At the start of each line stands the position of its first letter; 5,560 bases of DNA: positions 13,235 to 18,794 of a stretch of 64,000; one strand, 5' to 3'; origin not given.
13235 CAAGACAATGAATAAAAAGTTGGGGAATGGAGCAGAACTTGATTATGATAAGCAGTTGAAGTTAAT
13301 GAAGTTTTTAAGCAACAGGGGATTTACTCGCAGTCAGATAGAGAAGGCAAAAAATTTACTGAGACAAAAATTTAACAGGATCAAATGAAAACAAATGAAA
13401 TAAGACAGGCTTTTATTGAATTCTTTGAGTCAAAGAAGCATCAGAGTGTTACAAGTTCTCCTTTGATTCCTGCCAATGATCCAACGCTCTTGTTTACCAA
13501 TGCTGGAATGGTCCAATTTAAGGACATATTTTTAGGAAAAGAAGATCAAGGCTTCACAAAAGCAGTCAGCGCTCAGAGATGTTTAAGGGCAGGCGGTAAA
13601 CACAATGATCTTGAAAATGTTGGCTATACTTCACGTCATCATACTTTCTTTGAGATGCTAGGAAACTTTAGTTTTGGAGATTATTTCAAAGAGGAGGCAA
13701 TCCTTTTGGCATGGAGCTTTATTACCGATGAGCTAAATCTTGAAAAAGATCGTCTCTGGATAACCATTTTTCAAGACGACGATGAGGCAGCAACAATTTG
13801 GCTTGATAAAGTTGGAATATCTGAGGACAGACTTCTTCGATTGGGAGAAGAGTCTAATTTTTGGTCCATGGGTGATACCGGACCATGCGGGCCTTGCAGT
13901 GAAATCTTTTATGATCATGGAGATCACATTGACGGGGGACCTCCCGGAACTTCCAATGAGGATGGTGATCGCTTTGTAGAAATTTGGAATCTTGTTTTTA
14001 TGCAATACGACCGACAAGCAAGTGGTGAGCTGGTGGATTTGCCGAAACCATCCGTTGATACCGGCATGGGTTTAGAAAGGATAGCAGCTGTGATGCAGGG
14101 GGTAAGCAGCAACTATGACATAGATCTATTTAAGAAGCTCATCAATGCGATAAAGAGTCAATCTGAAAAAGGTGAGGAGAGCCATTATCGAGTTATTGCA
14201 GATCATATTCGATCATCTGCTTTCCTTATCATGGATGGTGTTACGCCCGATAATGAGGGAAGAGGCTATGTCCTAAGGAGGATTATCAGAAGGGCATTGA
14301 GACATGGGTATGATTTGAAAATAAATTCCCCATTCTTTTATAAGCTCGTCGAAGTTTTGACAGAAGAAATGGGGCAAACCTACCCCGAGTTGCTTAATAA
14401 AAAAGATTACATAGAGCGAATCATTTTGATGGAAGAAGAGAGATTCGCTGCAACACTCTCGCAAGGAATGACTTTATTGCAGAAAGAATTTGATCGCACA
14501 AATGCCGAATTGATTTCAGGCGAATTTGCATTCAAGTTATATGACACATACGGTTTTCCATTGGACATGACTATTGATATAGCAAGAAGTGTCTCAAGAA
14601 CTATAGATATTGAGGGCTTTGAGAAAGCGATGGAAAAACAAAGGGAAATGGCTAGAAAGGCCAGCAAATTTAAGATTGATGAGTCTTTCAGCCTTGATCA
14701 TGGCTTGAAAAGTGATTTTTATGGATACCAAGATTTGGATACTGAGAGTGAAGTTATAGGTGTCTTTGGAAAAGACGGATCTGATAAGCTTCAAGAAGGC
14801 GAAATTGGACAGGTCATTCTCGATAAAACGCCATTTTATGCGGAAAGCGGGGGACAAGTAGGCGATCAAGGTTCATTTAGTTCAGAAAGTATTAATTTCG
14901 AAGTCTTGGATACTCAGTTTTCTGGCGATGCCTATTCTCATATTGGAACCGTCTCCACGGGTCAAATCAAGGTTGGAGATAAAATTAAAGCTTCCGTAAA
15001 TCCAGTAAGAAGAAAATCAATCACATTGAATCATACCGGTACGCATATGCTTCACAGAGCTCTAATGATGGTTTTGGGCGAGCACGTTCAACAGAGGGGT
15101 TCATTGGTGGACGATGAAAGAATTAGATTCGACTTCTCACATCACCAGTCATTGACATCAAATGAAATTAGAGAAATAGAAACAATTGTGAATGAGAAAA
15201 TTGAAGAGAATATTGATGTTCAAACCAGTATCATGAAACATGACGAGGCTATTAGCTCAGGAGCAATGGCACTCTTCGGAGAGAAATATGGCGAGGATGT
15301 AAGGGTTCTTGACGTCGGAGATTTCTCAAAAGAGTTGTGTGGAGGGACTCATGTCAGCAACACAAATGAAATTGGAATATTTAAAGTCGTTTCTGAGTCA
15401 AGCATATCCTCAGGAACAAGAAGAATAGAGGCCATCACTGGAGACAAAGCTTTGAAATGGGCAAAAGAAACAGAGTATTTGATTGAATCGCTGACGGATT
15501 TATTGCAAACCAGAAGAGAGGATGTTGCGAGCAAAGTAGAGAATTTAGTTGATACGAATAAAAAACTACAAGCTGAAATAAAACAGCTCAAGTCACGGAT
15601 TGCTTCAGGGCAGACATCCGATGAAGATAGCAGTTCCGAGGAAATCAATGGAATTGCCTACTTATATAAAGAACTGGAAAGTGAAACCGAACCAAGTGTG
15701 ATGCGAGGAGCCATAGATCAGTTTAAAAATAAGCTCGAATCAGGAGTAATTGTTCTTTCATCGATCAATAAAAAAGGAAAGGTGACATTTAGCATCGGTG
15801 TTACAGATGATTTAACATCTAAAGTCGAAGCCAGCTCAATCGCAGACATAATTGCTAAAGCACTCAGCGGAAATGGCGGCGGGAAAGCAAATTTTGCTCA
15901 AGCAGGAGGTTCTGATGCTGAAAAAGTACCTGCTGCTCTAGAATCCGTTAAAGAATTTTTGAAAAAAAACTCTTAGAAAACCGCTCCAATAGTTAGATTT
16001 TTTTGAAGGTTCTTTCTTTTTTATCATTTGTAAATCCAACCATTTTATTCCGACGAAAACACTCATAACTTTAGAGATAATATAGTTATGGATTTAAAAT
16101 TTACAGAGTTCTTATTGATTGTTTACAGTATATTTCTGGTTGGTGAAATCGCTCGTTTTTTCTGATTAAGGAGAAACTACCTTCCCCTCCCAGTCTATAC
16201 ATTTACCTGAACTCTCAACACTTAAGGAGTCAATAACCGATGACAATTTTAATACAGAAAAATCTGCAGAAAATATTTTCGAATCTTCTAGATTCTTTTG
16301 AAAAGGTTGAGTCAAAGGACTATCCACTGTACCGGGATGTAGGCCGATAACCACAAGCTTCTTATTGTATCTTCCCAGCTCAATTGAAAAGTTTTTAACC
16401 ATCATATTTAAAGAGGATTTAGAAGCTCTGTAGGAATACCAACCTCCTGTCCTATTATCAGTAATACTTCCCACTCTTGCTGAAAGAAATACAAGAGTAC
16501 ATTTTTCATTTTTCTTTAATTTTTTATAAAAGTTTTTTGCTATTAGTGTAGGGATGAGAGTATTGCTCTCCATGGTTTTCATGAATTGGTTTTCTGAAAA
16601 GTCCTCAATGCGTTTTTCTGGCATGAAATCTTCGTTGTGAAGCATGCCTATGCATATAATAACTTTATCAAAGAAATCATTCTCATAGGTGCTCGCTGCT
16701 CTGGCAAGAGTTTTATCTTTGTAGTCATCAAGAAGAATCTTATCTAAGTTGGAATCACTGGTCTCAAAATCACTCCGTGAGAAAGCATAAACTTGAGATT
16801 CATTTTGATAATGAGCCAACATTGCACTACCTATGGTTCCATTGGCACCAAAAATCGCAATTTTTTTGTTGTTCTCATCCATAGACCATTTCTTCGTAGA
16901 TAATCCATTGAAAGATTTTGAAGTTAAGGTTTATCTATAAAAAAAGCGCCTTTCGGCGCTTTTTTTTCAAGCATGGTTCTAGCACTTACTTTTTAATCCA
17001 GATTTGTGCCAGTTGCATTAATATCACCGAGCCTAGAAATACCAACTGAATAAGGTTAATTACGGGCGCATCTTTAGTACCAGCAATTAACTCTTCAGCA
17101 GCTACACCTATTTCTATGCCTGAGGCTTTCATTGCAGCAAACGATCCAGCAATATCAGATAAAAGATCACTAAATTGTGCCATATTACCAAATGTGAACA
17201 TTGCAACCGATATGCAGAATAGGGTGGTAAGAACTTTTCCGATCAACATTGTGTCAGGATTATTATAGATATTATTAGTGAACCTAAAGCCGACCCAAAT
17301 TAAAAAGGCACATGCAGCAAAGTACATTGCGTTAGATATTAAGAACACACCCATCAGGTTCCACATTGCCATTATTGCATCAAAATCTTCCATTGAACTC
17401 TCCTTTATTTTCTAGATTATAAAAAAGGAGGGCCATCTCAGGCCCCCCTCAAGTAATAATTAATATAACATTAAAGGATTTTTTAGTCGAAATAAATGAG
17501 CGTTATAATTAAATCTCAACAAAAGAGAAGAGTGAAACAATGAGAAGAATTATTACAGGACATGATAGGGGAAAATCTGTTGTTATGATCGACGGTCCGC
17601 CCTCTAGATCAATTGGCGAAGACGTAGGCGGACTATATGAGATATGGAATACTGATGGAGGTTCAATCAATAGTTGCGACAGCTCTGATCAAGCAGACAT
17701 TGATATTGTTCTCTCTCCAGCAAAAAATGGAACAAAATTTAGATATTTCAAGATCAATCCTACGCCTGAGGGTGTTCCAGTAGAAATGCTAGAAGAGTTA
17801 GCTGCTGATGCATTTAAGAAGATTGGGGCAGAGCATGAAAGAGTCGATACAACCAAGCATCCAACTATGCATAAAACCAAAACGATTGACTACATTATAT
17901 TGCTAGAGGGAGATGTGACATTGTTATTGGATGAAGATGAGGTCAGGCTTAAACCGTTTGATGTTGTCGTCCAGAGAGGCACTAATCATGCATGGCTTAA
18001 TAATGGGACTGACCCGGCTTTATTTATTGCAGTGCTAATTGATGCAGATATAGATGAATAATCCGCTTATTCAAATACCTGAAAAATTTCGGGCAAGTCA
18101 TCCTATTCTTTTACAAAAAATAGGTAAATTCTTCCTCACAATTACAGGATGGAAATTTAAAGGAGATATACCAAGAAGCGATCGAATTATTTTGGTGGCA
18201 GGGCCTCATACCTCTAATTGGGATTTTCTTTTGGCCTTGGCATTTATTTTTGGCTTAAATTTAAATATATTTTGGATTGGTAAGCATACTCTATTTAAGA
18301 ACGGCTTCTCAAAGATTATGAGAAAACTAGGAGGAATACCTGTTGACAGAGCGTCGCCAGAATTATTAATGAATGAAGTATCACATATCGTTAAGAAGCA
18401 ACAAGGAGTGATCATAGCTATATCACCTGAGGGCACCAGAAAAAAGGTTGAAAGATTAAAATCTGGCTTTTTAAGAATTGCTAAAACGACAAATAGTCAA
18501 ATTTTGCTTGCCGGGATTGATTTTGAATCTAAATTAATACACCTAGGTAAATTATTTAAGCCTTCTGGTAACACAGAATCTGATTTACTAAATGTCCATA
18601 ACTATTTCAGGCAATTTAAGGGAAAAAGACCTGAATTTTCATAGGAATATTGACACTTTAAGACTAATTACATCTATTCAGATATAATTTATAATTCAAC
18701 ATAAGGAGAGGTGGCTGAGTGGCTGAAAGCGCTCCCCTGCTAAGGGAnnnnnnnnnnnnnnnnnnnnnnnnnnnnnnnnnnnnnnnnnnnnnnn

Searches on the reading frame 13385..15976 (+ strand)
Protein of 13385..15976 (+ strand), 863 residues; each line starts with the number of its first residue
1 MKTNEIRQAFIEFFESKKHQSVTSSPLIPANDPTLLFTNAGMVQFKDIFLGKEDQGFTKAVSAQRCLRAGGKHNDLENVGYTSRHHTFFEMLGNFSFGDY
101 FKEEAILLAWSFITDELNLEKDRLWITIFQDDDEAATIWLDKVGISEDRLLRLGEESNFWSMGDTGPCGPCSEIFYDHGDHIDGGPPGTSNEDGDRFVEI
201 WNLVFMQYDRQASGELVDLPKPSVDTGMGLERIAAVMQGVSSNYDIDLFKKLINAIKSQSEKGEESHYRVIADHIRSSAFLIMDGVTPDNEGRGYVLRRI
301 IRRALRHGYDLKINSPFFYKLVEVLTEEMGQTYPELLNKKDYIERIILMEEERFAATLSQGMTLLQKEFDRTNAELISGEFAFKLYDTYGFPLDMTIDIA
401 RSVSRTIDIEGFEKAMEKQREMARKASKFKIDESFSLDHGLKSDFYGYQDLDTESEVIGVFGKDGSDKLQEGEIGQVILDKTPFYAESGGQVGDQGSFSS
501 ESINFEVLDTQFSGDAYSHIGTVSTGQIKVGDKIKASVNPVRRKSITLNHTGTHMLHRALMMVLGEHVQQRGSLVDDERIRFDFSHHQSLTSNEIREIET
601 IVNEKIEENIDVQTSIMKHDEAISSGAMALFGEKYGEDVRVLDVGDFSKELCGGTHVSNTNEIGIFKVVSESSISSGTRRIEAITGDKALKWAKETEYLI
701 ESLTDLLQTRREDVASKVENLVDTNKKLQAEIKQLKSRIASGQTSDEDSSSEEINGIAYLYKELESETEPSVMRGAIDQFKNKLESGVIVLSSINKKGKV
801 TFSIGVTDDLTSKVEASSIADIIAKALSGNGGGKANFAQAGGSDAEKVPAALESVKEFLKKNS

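Call 42: search_protein_families(library=ncbifam, proteins=[window:13385-15976:+])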
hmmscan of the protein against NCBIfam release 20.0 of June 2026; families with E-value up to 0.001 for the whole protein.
window:13385-15976:+ (863 aa): 4 families
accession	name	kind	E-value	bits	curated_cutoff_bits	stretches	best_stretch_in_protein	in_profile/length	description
TIGR00344.1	alaS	equivalog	6.9e-297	987.3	457.05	1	5-842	1-847/847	alanine--tRNA ligase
NF002436.0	PRK01584.1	equivalog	7.9e-174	579.4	529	2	1-429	1-440/595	alanine--tRNA ligase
TIGR03683.1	A-tRNA_syn_arch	equivalog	7.8e-128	428.1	744.7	3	270-859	330-901/902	alanine--tRNA ligase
NF040865.1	a_tRNA_ed_AlaXM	equivalog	2.6e-34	118.9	300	1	474-682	23-230/234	alanyl-tRNA editing protein AlaXM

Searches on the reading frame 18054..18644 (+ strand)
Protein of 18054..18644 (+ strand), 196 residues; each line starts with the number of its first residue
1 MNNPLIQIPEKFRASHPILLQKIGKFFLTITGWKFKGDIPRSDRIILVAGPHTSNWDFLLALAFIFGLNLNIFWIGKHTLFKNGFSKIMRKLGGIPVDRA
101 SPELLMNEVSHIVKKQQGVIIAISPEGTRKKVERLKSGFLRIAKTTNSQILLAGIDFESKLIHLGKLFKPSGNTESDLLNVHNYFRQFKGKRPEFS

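Call 11: search_protein_families(library=pfam, proteins=[window:18054-18644:+])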
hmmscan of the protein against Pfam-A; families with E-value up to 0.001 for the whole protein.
window:18054-18644:+ (196 aa): 1 family
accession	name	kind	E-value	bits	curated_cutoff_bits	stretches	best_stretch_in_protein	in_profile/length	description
PF01553.26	Acyltransferase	-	3.5e-11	43.5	23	1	38-146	9-122/132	Acyltransferase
